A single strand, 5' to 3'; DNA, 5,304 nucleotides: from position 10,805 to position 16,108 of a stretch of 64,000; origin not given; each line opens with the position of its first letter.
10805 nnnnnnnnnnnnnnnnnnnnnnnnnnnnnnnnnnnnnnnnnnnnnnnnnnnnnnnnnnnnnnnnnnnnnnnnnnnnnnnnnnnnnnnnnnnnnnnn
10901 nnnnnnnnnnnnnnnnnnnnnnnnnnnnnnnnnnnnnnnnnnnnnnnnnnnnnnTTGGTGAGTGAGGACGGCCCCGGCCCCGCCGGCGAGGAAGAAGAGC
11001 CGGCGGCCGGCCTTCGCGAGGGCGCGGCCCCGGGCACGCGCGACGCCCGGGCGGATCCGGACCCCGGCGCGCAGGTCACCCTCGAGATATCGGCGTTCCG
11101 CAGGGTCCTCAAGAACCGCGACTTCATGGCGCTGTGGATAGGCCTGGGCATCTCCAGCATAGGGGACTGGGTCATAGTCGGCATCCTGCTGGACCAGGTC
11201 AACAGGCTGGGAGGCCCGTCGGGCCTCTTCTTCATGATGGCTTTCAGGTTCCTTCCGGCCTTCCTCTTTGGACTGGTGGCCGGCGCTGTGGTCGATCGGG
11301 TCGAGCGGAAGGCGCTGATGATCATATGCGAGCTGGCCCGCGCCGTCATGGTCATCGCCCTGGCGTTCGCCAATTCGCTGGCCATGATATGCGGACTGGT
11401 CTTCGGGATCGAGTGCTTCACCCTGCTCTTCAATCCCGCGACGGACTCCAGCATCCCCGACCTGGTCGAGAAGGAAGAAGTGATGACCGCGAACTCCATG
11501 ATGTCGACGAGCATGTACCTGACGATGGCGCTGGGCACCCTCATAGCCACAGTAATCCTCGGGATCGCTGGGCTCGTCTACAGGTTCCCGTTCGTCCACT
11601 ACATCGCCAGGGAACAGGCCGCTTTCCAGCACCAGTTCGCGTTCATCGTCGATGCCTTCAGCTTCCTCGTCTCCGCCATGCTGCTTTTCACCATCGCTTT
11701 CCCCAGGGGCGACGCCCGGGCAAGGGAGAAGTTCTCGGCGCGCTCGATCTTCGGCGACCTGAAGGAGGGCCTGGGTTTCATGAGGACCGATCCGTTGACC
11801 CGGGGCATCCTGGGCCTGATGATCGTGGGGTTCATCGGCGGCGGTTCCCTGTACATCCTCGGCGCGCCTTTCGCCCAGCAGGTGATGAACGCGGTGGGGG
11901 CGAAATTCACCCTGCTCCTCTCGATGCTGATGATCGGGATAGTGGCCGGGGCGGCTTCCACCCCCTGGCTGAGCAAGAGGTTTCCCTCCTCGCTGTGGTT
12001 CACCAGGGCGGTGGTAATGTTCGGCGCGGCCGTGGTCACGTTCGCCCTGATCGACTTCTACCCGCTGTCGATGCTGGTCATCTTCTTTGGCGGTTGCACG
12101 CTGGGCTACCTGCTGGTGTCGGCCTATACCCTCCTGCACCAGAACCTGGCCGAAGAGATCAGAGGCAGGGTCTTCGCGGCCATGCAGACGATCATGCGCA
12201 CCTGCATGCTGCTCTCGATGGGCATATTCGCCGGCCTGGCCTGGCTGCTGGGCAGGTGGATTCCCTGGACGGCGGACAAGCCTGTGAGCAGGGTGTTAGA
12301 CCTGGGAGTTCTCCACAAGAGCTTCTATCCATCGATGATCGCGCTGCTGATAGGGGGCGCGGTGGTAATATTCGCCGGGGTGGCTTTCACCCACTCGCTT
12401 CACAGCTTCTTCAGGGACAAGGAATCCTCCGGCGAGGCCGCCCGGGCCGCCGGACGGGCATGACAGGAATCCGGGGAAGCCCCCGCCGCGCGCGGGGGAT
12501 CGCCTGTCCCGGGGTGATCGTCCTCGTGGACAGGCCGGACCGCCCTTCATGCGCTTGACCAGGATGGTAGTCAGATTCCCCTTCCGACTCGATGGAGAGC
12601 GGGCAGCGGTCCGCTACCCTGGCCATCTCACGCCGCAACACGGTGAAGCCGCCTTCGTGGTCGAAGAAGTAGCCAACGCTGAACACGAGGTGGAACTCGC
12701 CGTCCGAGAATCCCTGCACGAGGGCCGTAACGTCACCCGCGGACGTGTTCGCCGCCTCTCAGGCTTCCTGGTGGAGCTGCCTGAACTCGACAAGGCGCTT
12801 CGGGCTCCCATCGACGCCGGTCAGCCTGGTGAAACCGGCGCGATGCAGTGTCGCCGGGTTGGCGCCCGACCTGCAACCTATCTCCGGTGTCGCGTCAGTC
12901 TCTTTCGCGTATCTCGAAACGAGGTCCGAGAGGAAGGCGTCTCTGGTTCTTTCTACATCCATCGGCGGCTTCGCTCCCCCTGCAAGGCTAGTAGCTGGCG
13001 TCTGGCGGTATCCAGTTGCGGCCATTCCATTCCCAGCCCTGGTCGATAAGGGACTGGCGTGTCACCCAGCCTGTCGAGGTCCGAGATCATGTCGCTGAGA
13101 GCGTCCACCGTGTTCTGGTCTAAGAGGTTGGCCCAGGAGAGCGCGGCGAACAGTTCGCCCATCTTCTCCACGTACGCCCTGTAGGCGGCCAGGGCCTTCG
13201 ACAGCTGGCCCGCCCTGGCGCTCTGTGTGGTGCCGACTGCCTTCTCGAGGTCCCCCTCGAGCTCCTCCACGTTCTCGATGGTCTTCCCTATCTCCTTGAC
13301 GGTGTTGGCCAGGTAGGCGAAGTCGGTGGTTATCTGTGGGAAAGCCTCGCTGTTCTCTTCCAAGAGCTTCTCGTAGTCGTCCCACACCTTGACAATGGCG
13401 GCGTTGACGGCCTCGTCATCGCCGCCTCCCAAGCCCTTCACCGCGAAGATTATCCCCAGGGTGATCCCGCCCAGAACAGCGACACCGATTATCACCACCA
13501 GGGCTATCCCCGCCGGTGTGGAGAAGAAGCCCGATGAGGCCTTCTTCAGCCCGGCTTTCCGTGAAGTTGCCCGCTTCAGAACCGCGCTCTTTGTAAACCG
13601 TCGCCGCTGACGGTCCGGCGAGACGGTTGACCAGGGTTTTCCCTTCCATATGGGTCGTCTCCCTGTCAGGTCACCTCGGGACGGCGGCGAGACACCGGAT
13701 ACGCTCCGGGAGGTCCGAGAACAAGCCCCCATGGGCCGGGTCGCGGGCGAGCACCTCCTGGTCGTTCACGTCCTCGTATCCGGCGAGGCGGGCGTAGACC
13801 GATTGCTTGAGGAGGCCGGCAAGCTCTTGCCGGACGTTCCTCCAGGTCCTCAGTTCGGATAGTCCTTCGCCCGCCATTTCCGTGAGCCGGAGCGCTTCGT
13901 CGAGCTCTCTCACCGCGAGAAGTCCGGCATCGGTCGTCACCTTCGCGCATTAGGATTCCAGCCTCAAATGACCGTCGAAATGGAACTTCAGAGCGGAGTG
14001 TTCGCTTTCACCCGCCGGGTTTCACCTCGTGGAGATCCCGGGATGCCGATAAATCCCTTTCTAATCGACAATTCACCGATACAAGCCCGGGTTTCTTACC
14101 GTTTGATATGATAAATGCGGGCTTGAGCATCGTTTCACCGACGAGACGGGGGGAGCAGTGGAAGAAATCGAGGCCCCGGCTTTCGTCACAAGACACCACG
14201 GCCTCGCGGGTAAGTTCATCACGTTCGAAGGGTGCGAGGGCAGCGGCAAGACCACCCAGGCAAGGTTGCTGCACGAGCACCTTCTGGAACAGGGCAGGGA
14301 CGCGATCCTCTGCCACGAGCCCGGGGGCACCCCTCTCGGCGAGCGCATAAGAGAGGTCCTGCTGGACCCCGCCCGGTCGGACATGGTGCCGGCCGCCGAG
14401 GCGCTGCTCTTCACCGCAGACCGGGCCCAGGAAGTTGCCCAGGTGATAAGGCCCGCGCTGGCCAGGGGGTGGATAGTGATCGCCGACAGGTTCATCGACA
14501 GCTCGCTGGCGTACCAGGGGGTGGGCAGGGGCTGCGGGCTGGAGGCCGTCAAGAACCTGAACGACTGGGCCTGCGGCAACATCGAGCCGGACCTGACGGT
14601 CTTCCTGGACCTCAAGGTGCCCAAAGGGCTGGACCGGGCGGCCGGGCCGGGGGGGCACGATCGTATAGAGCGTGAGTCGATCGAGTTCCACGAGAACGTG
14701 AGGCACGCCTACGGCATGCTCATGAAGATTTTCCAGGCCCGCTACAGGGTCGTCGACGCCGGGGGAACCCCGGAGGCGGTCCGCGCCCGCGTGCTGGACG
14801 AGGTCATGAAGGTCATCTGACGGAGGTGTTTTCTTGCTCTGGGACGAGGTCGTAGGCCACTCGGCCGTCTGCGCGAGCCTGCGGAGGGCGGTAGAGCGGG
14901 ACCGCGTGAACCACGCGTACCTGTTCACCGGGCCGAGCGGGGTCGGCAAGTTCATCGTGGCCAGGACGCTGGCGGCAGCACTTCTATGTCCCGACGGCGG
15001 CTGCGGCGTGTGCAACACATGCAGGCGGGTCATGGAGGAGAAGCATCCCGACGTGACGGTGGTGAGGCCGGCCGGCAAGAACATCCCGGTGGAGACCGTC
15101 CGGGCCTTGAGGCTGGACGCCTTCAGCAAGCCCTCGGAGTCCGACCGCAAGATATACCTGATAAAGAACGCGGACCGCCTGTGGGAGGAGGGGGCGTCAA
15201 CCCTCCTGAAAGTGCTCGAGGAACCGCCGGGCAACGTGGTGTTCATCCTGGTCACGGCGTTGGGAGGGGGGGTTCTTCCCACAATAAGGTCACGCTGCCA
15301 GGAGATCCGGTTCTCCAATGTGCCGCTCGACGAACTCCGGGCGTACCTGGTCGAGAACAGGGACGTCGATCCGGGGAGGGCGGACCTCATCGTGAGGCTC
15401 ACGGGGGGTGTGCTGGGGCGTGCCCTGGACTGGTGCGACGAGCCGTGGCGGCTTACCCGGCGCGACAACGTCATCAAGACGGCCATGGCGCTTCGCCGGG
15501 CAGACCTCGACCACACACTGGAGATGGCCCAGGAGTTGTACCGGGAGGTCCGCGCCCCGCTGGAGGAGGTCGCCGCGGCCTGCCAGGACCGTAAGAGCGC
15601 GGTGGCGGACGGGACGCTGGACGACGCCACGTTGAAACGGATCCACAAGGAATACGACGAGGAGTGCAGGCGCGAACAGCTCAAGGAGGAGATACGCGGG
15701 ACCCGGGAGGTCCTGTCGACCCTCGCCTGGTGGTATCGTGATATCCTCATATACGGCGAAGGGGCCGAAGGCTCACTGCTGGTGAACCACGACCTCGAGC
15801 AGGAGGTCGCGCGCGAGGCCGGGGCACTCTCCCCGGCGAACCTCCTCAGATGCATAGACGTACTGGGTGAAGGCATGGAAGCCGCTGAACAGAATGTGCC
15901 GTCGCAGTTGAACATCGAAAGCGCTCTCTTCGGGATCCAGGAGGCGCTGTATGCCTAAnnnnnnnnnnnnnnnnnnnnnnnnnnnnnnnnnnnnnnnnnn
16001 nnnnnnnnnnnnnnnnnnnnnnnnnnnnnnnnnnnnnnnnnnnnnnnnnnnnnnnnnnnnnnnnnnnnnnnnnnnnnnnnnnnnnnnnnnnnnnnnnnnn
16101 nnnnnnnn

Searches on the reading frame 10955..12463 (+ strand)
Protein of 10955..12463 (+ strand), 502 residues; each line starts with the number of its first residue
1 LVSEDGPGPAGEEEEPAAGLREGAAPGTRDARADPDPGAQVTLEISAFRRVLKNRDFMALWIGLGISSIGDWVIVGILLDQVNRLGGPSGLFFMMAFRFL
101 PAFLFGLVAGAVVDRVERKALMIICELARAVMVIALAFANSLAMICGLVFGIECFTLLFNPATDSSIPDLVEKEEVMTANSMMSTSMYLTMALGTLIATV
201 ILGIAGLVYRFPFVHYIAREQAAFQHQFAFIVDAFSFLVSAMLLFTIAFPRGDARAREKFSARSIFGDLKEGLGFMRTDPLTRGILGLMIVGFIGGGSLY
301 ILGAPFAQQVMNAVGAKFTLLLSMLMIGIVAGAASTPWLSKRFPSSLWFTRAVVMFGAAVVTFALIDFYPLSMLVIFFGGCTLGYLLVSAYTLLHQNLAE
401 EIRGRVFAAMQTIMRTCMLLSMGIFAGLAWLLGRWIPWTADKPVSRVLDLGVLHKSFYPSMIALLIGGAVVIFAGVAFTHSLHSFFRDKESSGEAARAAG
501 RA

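Call 49: search_protein_families(library=pfam, proteins=[window:10955-12463:+], max_evalue=0.00001)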
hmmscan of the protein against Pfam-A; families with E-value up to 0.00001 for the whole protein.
window:10955-12463:+ (502 aa): 2 families
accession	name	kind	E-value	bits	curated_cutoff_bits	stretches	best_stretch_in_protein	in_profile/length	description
PF07690.21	MFS_1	-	4.5e-25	88.7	33.4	1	60-415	1-340/347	Major Facilitator Superfamily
PF05977.19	MFS_3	-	6.8e-16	58.2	27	1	52-211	7-172/524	Transmembrane secretion effector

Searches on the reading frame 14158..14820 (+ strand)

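Call 49: search_protein_families(library=pfam, proteins=[window:14158-14820:+], max_evalue=0.00001)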
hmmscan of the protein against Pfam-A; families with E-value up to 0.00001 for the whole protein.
window:14158-14820:+ (220 aa): 1 family
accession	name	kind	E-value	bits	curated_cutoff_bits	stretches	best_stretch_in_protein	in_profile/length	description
PF02223.23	Thymidylate_kin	-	2.8e-51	174.3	27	1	23-211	1-184/185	Thymidylate kinase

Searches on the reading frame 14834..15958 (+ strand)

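Call 50: search_protein_families(library=pfam, proteins=[window:14834-15958:+], max_evalue=0.00001)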
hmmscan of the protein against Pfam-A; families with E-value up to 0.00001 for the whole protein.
window:14834-15958:+ (374 aa): 1 family
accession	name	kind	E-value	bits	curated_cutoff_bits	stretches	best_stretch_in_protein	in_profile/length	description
PF13177.12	DNA_pol3_delta2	-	5.7e-47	160.1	27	1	9-163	2-160/161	DNA polymerase III, delta subunit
